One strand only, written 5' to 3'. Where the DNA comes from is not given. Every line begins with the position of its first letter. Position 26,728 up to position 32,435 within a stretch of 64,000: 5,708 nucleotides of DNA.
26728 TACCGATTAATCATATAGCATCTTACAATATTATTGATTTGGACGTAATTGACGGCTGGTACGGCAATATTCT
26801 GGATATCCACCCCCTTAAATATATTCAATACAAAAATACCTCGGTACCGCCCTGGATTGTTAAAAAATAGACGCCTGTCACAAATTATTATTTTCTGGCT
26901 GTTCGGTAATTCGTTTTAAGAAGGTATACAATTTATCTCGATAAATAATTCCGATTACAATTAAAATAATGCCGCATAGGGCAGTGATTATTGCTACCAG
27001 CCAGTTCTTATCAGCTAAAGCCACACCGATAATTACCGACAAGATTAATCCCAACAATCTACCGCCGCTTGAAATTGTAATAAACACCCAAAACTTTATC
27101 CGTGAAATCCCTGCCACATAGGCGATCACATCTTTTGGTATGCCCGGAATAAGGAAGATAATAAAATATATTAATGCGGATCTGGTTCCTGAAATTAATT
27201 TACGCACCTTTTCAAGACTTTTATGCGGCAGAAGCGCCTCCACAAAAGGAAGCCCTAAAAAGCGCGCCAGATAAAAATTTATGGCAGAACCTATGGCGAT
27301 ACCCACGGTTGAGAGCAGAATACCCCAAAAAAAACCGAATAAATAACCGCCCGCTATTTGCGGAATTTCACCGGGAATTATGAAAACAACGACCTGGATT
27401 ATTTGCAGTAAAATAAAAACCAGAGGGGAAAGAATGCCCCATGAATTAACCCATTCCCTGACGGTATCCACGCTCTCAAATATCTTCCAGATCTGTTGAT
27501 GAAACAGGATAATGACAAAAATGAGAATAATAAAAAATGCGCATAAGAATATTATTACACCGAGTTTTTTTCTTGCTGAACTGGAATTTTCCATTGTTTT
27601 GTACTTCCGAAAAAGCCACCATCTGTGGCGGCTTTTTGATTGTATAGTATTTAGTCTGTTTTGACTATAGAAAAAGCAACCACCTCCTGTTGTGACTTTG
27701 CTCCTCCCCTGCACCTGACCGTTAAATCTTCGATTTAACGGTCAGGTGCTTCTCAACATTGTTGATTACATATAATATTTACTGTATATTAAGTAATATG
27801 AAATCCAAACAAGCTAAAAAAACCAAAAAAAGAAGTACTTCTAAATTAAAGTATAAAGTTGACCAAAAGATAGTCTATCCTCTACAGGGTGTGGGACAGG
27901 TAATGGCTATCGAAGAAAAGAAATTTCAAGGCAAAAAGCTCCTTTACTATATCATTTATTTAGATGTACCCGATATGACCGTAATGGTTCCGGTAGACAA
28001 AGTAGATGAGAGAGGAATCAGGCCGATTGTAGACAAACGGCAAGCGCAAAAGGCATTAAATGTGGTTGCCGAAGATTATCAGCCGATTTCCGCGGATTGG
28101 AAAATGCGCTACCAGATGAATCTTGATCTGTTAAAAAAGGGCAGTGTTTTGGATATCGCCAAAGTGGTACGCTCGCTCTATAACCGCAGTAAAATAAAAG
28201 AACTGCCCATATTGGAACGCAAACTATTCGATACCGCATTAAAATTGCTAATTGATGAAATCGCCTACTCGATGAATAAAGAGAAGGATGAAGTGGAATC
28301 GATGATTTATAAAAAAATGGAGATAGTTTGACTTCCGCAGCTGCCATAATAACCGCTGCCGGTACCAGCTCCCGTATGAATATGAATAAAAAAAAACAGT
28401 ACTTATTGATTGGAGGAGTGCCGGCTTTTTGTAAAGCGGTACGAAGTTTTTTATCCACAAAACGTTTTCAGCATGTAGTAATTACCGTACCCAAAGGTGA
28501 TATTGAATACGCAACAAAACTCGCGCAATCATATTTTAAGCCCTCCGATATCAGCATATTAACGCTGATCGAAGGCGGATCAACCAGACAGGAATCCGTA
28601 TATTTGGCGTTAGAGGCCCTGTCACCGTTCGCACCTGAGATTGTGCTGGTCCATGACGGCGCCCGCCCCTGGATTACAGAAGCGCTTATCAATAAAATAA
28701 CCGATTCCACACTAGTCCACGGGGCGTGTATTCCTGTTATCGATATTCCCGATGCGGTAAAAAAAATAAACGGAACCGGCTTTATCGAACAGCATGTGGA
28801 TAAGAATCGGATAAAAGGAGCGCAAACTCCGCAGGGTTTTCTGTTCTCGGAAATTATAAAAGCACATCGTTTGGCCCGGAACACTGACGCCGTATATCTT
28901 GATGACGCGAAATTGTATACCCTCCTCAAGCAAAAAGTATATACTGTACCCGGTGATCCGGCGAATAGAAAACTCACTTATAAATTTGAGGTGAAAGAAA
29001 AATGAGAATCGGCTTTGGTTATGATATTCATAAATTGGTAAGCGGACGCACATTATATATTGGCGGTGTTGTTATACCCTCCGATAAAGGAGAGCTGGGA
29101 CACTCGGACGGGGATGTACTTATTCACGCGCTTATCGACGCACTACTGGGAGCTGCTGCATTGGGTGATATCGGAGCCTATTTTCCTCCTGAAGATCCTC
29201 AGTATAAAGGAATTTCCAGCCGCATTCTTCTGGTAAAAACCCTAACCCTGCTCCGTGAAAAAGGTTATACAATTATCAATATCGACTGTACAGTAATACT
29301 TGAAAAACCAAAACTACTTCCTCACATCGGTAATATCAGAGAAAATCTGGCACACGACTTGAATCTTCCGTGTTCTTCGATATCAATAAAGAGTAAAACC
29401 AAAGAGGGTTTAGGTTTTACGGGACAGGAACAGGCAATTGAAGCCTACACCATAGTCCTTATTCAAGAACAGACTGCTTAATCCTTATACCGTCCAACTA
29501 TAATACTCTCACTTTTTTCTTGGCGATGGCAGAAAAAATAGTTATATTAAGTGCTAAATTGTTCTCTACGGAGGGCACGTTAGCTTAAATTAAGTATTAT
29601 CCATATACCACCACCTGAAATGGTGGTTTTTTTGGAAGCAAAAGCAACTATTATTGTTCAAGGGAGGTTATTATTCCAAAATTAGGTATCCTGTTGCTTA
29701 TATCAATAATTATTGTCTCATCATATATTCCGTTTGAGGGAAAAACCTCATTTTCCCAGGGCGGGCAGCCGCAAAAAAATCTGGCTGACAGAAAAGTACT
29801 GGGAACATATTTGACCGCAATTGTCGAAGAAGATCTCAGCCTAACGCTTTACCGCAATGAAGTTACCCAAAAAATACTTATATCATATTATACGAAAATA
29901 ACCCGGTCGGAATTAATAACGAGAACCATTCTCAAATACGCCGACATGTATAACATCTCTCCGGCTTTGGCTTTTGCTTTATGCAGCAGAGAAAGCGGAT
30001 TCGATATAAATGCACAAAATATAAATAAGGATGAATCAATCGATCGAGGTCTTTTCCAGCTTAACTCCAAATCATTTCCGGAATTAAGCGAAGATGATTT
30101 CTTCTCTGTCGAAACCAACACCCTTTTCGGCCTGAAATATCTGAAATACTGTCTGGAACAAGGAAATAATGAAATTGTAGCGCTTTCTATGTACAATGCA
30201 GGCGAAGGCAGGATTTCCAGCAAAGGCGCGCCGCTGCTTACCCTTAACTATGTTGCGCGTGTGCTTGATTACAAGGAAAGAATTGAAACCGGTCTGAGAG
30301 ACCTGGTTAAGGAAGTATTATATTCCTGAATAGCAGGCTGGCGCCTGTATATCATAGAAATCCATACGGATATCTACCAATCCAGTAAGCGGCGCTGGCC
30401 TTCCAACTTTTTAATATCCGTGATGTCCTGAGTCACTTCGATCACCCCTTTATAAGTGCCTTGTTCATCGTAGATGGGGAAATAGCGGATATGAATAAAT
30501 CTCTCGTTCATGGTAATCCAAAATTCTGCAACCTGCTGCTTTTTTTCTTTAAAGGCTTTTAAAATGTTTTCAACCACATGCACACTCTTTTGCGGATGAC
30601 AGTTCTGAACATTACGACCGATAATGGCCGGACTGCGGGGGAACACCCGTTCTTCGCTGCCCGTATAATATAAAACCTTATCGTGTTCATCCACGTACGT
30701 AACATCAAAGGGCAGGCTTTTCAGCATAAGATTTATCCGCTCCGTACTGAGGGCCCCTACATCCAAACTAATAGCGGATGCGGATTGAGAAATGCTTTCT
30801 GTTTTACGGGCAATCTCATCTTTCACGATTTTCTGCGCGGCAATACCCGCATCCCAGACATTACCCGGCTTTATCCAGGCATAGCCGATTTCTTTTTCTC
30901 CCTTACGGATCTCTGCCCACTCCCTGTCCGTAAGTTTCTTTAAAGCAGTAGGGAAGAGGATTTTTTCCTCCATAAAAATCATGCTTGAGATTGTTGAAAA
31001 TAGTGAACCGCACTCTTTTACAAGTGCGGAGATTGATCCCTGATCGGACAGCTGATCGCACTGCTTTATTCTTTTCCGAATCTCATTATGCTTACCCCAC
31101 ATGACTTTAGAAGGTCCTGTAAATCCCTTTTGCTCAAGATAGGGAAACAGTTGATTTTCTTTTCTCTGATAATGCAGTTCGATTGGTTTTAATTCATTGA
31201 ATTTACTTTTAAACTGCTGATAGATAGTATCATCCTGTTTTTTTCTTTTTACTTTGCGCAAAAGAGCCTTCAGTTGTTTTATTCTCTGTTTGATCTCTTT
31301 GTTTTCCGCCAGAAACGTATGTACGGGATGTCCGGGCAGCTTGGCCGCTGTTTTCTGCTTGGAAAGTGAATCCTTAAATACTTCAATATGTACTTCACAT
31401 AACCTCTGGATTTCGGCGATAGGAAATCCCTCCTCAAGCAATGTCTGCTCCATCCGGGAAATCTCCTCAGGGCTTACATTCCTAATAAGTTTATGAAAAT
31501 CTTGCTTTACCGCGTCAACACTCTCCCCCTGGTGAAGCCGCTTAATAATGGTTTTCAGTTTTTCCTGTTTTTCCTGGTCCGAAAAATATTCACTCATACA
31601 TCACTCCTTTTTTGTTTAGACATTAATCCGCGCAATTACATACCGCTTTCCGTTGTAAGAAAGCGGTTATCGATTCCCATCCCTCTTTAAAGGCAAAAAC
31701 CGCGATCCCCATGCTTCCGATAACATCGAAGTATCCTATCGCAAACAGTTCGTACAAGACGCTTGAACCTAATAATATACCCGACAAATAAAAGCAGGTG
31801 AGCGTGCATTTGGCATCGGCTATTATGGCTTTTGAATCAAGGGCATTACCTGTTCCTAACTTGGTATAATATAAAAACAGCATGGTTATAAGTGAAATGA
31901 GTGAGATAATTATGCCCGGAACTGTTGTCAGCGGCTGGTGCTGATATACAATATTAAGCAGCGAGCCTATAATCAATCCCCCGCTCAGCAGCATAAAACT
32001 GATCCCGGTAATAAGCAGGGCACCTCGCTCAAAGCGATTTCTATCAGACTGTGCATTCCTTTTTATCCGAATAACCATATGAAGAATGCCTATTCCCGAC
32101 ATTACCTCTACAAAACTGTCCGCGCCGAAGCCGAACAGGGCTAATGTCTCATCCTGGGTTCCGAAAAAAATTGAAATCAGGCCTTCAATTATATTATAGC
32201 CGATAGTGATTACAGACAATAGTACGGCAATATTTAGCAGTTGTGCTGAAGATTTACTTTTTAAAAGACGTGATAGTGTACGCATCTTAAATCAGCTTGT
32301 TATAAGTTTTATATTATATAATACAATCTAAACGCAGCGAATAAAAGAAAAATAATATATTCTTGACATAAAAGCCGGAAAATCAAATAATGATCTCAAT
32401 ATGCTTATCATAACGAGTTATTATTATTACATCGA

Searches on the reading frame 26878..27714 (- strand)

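Call 83: search_protein_families(library=pfam, proteins=[window:26878-27714:-], max_evalue=0.00001)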
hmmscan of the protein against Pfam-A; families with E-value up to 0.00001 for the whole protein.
window:26878-27714:- (278 aa): 1 family
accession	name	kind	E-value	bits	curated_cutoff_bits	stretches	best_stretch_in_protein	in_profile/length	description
PF09335.16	VTT_dom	-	7.5e-22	78.5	33.9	1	113-230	1-121/123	VTT domain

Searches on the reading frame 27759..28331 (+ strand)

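Call 83: search_protein_families(library=pfam, proteins=[window:27759-28331:+], max_evalue=0.00001)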
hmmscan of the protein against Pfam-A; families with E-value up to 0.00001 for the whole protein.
window:27759-28331:+ (190 aa): 2 families
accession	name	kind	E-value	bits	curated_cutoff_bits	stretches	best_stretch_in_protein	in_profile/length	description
PF21095.3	CarD_C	-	4.1e-21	75.2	23.1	1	99-183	2-86/87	CarD, C-terminal domain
PF02559.22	CarD_TRCF_RID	-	1.1e-12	48.3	23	1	32-91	1-57/57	CarD-like/TRCF RID domain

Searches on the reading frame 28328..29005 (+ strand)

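Call 83: search_protein_families(library=pfam, proteins=[window:28328-29005:+], max_evalue=0.00001)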
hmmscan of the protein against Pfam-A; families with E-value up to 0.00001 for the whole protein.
window:28328-29005:+ (225 aa): 2 families
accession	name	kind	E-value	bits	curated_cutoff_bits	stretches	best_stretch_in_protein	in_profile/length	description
PF01128.25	IspD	-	2e-47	162.2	27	1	5-220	2-210/221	2-C-methyl-D-erythritol 4-phosphate cytidylyltransferase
PF12804.13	NTP_transf_3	-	1.1e-07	32.6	27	1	6-135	1-118/160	MobA-like NTP transferase domain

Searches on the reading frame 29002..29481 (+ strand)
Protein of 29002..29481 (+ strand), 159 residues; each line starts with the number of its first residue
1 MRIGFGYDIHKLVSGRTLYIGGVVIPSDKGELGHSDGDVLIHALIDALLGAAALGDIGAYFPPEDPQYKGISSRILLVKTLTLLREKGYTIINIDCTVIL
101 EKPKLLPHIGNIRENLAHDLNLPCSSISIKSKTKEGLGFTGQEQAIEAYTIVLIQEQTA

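Call 83: search_protein_families(library=pfam, proteins=[window:29002-29481:+], max_evalue=0.00001)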
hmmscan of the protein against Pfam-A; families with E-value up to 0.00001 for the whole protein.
window:29002-29481:+ (159 aa): 1 family
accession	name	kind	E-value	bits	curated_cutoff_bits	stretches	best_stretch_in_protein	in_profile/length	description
PF02542.21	YgbB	-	2.8e-64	216.6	26.7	1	1-154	1-154/155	YgbB family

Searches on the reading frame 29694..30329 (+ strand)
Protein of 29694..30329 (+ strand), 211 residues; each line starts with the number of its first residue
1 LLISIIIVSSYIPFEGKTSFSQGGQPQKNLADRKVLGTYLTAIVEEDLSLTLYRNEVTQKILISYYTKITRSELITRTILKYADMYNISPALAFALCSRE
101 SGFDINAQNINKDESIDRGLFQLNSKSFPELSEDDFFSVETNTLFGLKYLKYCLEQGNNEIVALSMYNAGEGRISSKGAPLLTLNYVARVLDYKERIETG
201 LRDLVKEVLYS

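Call 83: search_protein_families(library=pfam, proteins=[window:29694-30329:+], max_evalue=0.00001)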
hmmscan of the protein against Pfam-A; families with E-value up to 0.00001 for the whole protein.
window:29694-30329:+ (211 aa): 1 family
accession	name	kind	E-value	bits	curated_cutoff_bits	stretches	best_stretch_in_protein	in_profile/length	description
PF01464.25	SLT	-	4.2e-17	62.2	21.3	1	79-177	3-104/117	Transglycosylase SLT domain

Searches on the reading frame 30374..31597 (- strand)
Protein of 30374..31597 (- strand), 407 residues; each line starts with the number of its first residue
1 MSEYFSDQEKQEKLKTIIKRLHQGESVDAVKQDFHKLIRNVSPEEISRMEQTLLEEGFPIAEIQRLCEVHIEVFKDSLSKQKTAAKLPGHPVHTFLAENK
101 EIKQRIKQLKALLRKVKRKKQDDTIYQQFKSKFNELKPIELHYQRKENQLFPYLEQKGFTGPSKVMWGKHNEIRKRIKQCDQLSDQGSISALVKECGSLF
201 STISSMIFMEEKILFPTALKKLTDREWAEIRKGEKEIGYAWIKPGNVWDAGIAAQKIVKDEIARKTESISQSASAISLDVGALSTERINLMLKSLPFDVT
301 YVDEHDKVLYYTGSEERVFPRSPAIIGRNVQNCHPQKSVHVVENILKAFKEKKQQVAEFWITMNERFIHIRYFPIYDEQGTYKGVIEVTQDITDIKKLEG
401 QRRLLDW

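Call 83: search_protein_families(library=pfam, proteins=[window:30374-31597:-], max_evalue=0.00001)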
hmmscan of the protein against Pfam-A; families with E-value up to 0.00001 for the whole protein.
window:30374-31597:- (407 aa): 5 families
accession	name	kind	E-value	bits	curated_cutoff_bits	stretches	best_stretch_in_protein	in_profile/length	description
PF13596.12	PAS_10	-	1.2e-30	106.7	22.1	1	288-393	1-106/106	PAS domain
PF04282.18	DUF438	-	5.3e-29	100.4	25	1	14-79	1-66/67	Family of unknown function (DUF438)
PF01814.28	Hemerythrin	-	3.7e-18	66.7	25.3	1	90-218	1-127/127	Hemerythrin HHE cation binding domain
PF13426.13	PAS_9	-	2.6e-08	34.5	27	1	322-394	28-103/103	PAS domain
PF08448.16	PAS_4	-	3.7e-06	27.6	23.1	1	292-394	1-107/110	PAS fold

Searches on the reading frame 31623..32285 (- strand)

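Call 84: search_protein_families(library=pfam, proteins=[window:31623-32285:-], max_evalue=0.00001)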
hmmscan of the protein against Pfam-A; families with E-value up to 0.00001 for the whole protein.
window:31623-32285:- (220 aa): 1 family
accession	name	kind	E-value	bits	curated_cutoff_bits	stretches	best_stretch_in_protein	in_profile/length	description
PF01545.26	Cation_efflux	-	1.8e-11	44.6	26.6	1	31-206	8-190/198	Cation efflux family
